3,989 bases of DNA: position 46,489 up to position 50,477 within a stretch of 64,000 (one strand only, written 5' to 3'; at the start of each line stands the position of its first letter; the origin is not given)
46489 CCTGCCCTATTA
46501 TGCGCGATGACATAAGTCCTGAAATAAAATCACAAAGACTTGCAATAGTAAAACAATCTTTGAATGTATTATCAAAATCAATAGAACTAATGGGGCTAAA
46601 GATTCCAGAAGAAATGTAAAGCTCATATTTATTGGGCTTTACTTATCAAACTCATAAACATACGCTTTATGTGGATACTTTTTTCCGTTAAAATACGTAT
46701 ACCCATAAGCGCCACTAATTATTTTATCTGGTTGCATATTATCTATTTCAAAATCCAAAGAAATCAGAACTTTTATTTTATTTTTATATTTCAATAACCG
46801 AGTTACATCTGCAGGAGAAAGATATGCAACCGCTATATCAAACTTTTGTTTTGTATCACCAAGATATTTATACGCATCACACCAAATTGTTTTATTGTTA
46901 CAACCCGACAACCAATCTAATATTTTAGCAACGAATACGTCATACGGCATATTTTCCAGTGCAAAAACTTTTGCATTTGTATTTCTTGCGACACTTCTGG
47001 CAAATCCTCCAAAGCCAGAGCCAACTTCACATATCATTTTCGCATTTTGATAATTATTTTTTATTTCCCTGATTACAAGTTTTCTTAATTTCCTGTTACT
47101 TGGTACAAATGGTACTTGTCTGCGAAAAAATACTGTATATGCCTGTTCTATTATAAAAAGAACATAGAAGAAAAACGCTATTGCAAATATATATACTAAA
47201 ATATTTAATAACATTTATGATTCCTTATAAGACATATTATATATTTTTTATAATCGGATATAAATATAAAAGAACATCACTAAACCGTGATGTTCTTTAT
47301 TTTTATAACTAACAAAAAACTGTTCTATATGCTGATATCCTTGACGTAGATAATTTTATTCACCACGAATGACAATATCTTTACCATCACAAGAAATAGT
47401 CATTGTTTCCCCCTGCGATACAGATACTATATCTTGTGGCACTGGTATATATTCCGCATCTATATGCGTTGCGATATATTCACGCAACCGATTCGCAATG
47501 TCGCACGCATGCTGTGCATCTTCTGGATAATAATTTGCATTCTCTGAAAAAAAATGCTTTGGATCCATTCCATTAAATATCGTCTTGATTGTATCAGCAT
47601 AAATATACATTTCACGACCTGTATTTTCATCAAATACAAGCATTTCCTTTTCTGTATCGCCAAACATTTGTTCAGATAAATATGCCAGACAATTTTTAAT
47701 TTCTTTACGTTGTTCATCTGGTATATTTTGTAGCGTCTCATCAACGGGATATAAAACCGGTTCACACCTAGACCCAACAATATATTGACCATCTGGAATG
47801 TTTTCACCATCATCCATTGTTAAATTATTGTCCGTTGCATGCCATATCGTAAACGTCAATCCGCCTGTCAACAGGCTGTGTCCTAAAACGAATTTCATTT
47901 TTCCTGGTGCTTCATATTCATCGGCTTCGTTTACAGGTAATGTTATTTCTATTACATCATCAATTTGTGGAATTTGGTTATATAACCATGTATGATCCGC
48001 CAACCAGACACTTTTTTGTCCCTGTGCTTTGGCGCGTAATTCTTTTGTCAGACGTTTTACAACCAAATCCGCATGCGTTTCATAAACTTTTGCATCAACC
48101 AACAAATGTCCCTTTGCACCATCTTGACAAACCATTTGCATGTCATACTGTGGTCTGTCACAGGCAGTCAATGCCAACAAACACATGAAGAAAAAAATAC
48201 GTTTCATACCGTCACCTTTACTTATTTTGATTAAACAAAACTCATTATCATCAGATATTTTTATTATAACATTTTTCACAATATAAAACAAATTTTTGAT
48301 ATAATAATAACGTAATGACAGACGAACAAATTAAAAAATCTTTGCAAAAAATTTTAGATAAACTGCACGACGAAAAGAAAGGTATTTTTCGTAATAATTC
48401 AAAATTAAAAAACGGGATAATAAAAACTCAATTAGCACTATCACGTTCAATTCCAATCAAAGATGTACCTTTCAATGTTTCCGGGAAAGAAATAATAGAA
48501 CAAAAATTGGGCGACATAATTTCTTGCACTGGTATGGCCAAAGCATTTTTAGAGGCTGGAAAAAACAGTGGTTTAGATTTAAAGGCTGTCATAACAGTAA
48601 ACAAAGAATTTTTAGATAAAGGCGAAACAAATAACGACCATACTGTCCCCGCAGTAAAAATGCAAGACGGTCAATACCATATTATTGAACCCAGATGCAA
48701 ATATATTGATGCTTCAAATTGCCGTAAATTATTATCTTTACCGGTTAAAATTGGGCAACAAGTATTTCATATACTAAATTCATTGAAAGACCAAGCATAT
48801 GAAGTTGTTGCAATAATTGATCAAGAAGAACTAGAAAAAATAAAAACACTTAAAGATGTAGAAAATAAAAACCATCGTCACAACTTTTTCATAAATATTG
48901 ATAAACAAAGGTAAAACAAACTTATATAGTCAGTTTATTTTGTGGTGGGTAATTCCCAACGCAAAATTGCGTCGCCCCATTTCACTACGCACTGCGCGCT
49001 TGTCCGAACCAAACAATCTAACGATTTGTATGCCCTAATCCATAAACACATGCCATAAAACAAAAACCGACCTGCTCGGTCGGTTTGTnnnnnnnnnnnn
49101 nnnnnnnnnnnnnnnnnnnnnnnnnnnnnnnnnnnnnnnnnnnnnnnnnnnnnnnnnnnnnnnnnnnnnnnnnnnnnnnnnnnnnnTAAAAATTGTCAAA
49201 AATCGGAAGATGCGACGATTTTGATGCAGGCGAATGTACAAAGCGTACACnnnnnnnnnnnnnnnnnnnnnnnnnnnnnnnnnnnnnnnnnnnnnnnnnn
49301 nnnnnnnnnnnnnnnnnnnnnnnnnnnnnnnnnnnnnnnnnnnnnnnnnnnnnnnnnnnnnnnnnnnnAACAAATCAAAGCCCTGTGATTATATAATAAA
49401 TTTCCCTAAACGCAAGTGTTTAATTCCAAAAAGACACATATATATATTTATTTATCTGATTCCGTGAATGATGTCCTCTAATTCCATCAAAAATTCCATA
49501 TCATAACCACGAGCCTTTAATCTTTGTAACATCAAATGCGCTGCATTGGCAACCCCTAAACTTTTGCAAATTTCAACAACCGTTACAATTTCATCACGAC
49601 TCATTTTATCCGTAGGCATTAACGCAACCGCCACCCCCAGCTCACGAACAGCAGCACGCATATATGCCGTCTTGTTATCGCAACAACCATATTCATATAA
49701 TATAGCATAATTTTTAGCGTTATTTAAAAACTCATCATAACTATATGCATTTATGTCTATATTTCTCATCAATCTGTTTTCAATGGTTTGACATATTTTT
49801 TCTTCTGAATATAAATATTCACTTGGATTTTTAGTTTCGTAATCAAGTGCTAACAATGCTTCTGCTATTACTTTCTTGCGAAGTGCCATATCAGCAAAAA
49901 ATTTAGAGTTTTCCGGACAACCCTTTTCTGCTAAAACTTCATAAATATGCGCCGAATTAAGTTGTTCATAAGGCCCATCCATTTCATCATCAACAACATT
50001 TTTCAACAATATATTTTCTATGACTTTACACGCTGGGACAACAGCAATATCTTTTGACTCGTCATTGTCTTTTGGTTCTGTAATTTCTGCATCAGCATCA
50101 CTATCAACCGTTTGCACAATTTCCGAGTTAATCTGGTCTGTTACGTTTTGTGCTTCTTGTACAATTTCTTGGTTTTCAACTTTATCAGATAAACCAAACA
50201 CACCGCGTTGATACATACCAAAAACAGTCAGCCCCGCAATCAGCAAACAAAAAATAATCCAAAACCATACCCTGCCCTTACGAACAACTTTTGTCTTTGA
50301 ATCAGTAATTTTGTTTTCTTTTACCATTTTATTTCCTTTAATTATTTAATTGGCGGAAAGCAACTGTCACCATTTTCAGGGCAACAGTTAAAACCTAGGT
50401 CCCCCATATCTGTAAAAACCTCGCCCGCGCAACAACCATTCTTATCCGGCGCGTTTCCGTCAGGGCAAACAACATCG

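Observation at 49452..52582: Five-gene array of exported proteins built from a repeated Cys-bracketed helical module (no family I can name)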

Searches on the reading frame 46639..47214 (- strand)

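Call 4: search_protein_families(library=pfam, proteins=[window:46639-47214:-], max_evalue=1)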
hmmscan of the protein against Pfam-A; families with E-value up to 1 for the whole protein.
window:46639-47214:- (191 aa): 2 families
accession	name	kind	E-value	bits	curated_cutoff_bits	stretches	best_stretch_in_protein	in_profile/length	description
PF13649.12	Methyltransf_25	-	0.014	16.5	27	1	61-139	1-84/97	Methyltransferase domain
PF18870.6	HEPN_RES_NTD1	-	0.04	14.7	27.4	1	41-124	22-105/131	HEPN/RES N-terminal domain 1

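Call 5: search_protein_families(library=ncbifam, proteins=[window:46639-47214:-], max_evalue=1)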
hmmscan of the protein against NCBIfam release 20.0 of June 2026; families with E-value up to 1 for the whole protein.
window:46639-47214:- (191 aa): 6 families
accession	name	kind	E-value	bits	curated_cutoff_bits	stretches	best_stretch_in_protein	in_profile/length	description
NF041191.2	encap_f4b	exception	0.012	16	90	1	45-96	7-57/90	family 4B encapsulin nanocompartment shell protein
NF040703.1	cyclopro_CfaB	exception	0.013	14.3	650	1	42-86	147-188/393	C17 cyclopropane fatty acid synthase CfaB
NF041658.1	ornithlipidmtase_OlsG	equivalog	0.019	14.7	350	1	36-90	21-75/191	ornithine lipid N-methyltransferase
NF011530.0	PRK14968.1-4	equivalog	0.025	13.9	243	1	52-127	34-102/202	putative methyltransferase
NF011527.0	PRK14968.1-1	equivalog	0.057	13.1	242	1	45-91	22-68/192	putative methyltransferase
TIGR01983.1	UbiG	equivalog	0.064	12.5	102.95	1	53-130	45-122/228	bifunctional 2-polyprenyl-6-hydroxyphenol methylase/3-demethylubiquinol 3-O-methyltransferase UbiG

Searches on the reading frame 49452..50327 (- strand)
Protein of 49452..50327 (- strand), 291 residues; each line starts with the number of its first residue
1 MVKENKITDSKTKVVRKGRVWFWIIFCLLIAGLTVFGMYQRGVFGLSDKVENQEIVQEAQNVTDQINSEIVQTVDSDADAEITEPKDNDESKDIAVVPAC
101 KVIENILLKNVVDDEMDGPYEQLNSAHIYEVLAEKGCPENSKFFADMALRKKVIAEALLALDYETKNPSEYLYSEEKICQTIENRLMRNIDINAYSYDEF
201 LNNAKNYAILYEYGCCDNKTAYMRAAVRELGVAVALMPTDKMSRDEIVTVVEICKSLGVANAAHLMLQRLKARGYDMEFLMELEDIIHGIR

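Call 4: search_protein_families(library=pfam, proteins=[window:49452-50327:-], max_evalue=1)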
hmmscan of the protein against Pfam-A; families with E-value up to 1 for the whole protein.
window:49452-50327:- (291 aa): 3 families
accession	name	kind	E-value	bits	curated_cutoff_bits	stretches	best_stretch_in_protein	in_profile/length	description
PF05961.16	Chordopox_A13L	-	0.11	13.2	24.1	1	24-61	8-45/69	Chordopoxvirus A13L protein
PF18133.7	HydF_tetramer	-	0.13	12.5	22.6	1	175-228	36-89/118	Hydrogen maturase F tetramerization domain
PF14002.11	YniB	-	0.17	12.2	27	1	12-74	67-132/166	YniB-like protein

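Call 5: search_protein_families(library=ncbifam, proteins=[window:49452-50327:-], max_evalue=1)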
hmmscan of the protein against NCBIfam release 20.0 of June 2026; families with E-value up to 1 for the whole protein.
window:49452-50327:- (291 aa): 3 families
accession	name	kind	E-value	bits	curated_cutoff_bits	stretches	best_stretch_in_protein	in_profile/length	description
NF010405.0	PRK13831.1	subfamily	0.021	13.8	386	1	10-83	17-91/433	IncP-type conjugal transfer protein TrbI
NF002567.0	PRK02201.1-2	equivalog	0.031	12.9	452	1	10-109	22-121/651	membrane protein insertase YidC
NF006256.0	PRK08404.1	equivalog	0.14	12.3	107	1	49-92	23-66/103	V-type ATP synthase subunit H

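Call 16: list_cluster_members(proteins=[P0004, window:49452-50327:-, window:50590-51270:-, window:54622-55950:-, L005:6644-7981:+, L005:10680-11354:+])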
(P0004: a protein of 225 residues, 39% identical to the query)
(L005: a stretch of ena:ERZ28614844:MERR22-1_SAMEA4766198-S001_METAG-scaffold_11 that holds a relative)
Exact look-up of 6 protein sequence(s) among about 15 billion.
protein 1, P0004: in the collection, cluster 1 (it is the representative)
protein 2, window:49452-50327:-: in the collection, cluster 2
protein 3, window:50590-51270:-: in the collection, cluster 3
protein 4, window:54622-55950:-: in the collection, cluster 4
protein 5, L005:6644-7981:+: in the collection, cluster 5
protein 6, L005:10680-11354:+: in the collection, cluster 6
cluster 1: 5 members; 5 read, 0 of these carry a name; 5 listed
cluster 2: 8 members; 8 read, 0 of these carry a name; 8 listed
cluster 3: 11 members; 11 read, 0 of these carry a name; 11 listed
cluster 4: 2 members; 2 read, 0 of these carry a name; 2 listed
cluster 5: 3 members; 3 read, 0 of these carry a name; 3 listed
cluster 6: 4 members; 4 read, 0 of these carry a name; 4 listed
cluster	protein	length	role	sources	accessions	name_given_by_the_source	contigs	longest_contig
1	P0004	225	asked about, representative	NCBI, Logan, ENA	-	-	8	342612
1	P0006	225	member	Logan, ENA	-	-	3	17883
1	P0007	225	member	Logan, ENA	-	-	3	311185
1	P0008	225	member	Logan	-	-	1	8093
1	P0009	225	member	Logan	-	-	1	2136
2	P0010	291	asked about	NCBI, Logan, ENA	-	-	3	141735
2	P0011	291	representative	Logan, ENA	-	-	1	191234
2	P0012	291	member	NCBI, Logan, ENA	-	-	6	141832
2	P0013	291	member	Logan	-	-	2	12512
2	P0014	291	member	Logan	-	-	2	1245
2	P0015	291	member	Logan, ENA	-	-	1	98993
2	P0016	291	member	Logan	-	-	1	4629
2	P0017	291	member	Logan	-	-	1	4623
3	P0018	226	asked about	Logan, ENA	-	-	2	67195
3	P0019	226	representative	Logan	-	-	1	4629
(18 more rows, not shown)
